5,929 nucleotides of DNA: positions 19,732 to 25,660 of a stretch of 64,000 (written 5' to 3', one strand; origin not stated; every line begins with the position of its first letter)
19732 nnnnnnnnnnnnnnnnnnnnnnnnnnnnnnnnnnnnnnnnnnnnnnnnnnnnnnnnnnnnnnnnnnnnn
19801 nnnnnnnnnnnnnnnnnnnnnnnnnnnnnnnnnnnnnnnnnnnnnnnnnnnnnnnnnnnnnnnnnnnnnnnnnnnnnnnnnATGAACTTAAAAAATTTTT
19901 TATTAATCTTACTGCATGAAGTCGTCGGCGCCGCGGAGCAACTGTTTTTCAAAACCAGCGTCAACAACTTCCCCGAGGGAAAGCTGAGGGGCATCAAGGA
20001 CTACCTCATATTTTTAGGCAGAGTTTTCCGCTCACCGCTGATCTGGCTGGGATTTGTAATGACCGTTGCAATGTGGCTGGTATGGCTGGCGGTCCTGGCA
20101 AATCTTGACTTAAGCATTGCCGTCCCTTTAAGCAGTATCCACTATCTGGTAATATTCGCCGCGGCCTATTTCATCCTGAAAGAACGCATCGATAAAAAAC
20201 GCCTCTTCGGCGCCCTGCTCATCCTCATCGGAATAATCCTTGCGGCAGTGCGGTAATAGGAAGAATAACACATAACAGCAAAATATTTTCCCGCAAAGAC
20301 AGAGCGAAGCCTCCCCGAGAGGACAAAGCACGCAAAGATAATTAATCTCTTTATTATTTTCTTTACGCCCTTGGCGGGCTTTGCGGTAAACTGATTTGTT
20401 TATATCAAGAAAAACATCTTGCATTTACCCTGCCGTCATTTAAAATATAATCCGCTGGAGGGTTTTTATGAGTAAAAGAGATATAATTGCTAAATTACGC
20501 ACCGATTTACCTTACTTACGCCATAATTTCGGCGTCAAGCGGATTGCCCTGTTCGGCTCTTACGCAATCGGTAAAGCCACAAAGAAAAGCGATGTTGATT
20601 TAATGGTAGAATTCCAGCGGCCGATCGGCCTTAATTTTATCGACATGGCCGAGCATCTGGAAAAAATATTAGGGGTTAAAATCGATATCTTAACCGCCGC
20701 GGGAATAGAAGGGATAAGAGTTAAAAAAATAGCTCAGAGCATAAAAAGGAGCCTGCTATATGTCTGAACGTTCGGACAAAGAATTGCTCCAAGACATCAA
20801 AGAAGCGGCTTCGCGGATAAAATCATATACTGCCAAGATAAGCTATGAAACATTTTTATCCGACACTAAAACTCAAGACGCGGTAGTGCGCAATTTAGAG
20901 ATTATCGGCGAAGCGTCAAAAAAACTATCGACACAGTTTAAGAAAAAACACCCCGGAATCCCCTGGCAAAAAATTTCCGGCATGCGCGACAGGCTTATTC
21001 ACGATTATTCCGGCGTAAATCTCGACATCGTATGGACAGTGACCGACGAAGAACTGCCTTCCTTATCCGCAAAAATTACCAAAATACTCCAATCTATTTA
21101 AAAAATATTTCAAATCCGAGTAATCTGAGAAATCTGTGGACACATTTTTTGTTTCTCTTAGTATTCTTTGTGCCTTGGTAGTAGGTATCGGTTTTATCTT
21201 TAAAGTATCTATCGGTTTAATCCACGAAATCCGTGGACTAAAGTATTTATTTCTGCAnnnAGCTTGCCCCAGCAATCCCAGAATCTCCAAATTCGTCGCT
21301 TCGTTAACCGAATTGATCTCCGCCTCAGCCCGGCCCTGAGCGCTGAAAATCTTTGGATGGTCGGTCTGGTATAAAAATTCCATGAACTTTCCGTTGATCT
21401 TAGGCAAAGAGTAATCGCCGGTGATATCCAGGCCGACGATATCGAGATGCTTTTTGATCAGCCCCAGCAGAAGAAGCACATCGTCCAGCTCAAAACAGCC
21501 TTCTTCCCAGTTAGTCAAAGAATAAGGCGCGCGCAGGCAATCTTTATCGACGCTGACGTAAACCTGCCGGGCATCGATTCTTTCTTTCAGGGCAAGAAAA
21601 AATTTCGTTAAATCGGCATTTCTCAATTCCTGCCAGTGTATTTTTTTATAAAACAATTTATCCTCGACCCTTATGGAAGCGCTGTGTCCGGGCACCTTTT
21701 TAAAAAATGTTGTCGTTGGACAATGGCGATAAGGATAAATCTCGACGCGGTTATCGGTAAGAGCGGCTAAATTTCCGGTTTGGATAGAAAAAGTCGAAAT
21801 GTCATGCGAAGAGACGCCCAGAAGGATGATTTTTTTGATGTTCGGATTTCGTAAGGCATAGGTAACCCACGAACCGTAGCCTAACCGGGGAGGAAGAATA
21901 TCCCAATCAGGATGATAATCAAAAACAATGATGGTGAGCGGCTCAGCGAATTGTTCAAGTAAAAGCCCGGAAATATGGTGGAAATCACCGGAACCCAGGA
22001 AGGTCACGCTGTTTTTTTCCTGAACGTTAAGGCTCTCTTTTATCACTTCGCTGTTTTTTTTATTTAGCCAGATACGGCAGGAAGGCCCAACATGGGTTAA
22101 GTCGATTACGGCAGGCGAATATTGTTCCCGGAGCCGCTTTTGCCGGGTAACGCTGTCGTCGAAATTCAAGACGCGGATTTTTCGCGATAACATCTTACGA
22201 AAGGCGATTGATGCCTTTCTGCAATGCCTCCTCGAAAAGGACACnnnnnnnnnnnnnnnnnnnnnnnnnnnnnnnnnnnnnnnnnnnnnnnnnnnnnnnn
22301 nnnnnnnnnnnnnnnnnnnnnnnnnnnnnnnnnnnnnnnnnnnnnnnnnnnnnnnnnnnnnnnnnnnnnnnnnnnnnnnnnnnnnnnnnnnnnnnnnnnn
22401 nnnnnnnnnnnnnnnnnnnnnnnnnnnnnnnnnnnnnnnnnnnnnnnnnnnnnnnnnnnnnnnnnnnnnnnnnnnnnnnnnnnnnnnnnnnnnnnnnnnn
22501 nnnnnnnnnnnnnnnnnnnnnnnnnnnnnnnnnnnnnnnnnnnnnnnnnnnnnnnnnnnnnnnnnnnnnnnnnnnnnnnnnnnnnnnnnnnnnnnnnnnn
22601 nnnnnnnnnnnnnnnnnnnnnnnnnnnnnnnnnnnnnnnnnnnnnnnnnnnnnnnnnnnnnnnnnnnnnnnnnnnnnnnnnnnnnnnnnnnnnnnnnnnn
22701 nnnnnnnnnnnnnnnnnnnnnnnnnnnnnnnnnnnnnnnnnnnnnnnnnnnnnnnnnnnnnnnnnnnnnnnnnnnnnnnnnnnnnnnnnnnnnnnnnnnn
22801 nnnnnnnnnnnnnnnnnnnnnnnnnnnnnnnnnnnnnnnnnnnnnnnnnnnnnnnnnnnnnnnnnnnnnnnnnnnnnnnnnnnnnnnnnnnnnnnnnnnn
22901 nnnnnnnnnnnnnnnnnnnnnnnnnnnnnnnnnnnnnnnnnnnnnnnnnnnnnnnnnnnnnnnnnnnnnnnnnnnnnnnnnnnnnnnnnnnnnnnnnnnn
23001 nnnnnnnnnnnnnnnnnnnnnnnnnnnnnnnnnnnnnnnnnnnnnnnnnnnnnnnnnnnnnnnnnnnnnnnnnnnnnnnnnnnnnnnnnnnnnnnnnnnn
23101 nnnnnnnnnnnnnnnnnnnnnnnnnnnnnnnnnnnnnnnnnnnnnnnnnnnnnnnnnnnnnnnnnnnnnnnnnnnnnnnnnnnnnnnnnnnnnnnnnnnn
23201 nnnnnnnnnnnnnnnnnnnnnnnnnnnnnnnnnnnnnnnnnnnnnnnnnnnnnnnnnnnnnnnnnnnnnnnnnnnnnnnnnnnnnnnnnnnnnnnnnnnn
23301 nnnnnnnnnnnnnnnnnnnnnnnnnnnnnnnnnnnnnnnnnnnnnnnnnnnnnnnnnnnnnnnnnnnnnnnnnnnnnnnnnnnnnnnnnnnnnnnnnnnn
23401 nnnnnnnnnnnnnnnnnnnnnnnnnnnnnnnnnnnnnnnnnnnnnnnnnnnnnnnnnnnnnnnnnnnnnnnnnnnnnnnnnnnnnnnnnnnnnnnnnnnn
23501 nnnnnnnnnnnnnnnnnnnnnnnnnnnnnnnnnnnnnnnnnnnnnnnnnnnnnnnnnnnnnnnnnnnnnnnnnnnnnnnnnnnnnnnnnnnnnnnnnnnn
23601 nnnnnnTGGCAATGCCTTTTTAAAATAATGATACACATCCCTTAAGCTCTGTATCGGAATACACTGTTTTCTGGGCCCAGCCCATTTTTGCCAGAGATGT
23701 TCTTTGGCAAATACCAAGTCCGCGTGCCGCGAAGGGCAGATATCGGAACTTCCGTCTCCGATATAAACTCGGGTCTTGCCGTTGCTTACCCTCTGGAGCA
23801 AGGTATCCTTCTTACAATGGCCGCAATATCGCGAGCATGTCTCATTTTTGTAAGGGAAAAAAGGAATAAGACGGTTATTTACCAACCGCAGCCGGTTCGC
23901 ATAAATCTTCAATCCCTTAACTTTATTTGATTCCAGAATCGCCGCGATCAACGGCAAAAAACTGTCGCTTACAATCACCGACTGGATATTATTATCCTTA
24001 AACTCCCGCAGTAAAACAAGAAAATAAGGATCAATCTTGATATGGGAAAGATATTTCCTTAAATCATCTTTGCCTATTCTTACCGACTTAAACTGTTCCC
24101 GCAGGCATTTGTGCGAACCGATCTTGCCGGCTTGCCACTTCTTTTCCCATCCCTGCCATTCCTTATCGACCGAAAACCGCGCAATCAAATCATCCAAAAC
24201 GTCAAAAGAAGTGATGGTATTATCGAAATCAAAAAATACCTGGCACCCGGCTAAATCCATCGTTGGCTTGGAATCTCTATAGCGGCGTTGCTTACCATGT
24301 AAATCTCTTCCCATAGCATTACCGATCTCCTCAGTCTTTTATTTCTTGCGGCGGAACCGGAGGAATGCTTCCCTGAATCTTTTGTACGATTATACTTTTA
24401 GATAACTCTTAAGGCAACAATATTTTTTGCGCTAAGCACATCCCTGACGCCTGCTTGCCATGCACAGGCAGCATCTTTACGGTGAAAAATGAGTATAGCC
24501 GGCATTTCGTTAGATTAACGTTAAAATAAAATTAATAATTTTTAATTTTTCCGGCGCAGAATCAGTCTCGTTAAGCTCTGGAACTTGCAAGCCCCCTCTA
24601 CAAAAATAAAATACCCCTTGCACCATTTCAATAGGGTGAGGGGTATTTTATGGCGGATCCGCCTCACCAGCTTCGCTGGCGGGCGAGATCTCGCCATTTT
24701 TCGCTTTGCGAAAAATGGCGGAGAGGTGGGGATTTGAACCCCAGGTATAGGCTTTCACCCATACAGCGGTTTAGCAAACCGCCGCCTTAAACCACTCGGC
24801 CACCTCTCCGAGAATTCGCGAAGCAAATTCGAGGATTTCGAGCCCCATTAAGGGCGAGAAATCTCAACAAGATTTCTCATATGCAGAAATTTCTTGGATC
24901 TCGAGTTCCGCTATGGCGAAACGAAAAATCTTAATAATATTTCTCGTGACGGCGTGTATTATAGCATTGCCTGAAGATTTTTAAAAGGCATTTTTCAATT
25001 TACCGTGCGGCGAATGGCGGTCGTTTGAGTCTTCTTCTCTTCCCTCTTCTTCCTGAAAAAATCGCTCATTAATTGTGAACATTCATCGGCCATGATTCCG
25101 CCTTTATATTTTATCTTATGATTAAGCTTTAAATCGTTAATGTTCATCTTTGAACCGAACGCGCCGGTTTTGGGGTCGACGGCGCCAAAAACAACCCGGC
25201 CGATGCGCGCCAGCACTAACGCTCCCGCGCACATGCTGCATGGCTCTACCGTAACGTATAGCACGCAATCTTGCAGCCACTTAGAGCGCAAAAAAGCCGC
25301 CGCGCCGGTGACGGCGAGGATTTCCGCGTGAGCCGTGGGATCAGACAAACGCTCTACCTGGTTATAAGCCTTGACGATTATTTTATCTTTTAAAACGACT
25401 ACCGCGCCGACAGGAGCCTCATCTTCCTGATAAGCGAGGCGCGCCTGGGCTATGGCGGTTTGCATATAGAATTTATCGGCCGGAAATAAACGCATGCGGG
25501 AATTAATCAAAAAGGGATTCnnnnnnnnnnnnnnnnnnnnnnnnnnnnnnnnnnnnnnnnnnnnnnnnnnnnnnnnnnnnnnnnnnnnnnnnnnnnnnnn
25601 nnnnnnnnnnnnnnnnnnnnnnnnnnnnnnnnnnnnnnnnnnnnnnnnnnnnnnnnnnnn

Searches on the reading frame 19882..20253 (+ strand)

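Call 22: search_protein_families(library=pfam, proteins=[window:19882-20253:+], max_evalue=0.0001)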
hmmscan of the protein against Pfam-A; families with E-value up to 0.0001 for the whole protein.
window:19882-20253:+ (124 aa): 1 family
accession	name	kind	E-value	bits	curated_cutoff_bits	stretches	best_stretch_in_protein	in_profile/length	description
PF00892.27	EamA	-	1.2e-08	35.8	28.2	1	52-121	64-133/135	EamA-like transporter family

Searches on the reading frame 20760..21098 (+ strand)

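Call 22: search_protein_families(library=pfam, proteins=[window:20760-21098:+], max_evalue=0.0001)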
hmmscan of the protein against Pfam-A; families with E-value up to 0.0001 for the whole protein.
window:20760-21098:+ (113 aa): 1 family
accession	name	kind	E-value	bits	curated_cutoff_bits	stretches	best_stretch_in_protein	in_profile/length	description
PF01934.22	HepT-like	-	9.6e-31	106.4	23.5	1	13-109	1-120/120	Ribonuclease HepT-like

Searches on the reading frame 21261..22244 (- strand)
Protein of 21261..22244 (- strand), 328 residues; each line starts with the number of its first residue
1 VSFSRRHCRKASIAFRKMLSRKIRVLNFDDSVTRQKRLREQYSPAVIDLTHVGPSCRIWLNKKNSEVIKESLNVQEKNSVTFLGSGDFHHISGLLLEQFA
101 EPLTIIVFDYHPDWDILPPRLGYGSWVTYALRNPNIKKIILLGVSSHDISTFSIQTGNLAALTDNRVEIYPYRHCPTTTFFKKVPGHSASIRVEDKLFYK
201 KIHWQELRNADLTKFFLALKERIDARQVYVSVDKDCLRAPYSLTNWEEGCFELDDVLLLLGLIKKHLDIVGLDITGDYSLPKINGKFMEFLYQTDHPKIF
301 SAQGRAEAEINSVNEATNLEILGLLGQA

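Call 22: search_protein_families(library=pfam, proteins=[window:21261-22244:-], max_evalue=0.0001)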
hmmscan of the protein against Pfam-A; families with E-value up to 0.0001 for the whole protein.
window:21261-22244:- (328 aa): 1 family
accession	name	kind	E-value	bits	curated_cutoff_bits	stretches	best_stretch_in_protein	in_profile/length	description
PF00491.26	Arginase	-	4.2e-06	26.9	22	0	199-274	174-252/280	Arginase family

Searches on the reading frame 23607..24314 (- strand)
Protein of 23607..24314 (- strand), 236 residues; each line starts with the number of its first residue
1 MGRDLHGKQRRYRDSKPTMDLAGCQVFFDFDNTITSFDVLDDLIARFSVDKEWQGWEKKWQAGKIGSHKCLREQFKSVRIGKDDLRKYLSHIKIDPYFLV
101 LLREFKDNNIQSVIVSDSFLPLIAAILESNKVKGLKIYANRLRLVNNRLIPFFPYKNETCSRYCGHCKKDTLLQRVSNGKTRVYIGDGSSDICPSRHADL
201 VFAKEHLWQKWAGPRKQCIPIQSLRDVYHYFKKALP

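Call 3: search_protein_families(library=pfam, proteins=[window:23607-24314:-], max_evalue=0.01)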
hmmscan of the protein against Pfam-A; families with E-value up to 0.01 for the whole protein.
window:23607-24314:- (236 aa): 3 families
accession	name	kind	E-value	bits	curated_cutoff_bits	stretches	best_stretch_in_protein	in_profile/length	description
PF06888.18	Put_Phosphatase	-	3.3e-12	46.8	27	1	26-201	3-194/234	Putative Phosphatase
PF12710.13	HAD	-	5.1e-08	34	27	1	26-192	1-185/189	haloacid dehalogenase-like hydrolase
PF00702.32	Hydrolase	-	0.0044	17.9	26.4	1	26-128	4-133/191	haloacid dehalogenase-like hydrolase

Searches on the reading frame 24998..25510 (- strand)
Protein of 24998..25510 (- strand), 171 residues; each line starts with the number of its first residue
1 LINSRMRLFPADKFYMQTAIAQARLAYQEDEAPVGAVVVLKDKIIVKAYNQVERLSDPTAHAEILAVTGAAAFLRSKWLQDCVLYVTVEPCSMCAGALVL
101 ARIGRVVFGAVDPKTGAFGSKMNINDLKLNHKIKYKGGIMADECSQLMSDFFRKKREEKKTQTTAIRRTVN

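Call 3: search_protein_families(library=pfam, proteins=[window:24998-25510:-], max_evalue=0.01)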
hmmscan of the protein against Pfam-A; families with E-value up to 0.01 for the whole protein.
window:24998-25510:- (171 aa): 5 families
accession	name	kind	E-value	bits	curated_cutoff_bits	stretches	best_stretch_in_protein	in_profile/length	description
PF14437.12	MafB19-deam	-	3.2e-38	131.3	27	1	14-156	5-142/142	MafB19-like deaminase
PF00383.29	dCMP_cyt_deam_1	-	7.6e-29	100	25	1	12-109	4-101/102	Cytidine and deoxycytidylate deaminase zinc-binding region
PF14439.12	Bd3614-deam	-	6.9e-05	23.3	38.5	1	56-133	31-111/113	Bd3614-like deaminase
PF01212.27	Beta_elim_lyase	-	0.0031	17.3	27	1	32-73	203-244/288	Beta-eliminating lyase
PF18750.7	SNAD4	-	0.0052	17.3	27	0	57-99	29-72/130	Secreted Novel AID/APOBEC-like Deaminase 4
